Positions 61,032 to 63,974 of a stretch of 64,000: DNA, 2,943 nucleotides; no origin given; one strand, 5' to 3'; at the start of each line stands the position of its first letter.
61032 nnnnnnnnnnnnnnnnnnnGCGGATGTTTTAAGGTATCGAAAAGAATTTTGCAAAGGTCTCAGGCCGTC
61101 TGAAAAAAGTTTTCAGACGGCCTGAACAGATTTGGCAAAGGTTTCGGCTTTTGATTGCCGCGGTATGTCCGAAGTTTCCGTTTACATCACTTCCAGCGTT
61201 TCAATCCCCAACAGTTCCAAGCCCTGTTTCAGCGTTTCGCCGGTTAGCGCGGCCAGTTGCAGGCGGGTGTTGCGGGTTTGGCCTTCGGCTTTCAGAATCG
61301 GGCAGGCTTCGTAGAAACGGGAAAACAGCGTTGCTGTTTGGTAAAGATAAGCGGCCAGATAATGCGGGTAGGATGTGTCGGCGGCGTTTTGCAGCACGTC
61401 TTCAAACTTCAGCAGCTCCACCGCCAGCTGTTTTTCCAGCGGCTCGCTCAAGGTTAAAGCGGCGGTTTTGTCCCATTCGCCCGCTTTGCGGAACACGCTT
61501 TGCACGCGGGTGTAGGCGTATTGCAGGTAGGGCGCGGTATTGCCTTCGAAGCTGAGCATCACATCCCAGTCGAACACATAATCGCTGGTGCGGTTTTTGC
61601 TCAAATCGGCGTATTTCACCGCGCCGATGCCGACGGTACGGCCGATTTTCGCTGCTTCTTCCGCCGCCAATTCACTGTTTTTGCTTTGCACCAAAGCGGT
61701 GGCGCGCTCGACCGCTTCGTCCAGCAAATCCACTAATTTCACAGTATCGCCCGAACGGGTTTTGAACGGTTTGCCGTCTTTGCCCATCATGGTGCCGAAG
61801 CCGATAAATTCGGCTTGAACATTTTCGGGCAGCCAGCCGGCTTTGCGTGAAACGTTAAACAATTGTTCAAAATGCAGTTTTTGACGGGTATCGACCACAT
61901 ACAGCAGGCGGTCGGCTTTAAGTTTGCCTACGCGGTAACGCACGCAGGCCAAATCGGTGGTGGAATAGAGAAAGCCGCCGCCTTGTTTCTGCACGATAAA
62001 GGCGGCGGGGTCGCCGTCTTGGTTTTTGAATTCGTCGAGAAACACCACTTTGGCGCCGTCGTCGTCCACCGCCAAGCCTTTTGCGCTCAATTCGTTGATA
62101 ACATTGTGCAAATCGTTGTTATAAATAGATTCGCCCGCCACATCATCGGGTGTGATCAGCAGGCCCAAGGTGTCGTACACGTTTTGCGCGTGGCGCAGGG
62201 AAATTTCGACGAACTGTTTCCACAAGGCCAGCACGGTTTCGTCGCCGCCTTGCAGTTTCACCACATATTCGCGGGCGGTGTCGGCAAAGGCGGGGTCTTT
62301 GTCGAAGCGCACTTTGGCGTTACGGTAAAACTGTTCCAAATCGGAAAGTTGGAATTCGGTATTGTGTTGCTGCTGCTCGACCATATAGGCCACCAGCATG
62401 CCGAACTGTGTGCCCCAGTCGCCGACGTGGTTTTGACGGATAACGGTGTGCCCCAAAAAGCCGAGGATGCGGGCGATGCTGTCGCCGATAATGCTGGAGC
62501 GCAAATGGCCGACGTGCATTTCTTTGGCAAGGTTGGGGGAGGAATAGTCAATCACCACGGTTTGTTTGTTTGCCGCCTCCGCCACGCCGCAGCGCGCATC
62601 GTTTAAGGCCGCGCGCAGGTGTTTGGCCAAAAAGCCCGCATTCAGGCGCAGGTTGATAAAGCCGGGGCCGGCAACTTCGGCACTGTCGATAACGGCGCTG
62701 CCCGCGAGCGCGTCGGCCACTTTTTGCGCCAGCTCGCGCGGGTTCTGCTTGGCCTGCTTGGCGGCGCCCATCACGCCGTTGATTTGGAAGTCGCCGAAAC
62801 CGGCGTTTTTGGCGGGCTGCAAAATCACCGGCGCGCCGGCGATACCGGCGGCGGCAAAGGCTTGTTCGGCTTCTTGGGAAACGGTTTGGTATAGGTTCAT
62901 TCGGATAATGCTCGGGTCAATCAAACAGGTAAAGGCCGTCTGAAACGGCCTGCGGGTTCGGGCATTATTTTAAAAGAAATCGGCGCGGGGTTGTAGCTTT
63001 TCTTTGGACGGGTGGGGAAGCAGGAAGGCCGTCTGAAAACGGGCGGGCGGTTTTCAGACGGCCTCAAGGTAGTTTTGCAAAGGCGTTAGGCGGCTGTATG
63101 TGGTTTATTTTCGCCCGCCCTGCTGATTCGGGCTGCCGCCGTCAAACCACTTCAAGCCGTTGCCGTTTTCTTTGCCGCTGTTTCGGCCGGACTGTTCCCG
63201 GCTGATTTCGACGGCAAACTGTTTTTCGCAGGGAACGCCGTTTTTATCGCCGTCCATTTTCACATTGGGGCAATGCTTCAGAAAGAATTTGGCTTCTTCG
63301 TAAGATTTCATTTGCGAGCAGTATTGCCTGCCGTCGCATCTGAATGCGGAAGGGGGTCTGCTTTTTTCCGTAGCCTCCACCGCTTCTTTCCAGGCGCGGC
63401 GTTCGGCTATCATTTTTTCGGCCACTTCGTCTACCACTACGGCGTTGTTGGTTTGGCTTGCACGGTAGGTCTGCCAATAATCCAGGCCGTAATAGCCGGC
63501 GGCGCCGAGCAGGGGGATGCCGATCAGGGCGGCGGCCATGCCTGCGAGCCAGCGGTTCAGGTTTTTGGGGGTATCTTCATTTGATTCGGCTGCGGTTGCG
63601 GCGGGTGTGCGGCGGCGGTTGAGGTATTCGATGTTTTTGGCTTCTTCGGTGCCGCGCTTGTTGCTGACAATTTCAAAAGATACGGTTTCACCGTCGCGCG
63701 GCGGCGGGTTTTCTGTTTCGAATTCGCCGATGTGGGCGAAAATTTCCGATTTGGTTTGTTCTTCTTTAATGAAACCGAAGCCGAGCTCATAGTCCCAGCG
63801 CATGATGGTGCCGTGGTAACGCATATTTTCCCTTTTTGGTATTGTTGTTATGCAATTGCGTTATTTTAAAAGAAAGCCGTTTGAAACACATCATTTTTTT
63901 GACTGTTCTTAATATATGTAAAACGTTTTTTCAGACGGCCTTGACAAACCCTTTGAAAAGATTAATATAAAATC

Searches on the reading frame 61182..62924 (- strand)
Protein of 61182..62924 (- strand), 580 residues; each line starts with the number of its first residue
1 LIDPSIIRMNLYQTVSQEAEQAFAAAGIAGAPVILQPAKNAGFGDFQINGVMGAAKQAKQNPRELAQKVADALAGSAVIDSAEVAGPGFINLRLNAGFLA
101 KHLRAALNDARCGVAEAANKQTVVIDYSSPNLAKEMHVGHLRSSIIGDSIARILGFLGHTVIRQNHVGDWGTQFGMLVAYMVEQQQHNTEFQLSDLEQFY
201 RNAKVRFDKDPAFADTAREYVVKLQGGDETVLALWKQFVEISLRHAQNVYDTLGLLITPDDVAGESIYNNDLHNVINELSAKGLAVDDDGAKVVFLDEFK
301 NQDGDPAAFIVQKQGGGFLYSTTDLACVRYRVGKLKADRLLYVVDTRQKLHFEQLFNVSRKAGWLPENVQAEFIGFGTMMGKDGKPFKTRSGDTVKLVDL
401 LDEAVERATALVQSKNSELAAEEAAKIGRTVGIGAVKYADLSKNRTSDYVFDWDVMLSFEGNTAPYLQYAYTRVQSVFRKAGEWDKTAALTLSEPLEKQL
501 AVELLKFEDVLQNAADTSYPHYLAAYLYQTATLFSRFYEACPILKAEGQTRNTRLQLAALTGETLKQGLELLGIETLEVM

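Call 74: search_protein_families(library=pfam, proteins=[window:61182-62924:-], max_evalue=0.00001)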
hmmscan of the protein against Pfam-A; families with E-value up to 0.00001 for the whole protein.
window:61182-62924:- (580 aa): 3 families
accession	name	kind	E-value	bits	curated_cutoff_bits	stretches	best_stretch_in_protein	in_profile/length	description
PF00750.26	tRNA-synt_1d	-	4.3e-133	444.1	23.3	1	105-453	4-349/349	tRNA synthetases class I (R), catalytic domain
PF05746.21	DALR_1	-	4.4e-34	117.5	22.3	1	467-580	1-117/117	DALR anticodon binding domain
PF03485.21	Arg_tRNA_synt_N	-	4.5e-21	75.7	21.5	1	13-94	5-85/85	Arginyl tRNA synthetase N terminal domain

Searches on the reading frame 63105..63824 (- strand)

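Call 74: search_protein_families(library=pfam, proteins=[window:63105-63824:-], max_evalue=0.00001)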
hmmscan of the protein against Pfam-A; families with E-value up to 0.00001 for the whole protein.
window:63105-63824:- (239 aa): 2 families
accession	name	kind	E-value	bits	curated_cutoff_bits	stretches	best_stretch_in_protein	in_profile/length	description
PF00313.28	CSD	-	8.6e-10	38.8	27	1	5-65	3-63/66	'Cold-shock' DNA-binding domain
PF05901.16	Excalibur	-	1.3e-09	38.6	22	1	166-200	1-36/36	Excalibur calcium-binding domain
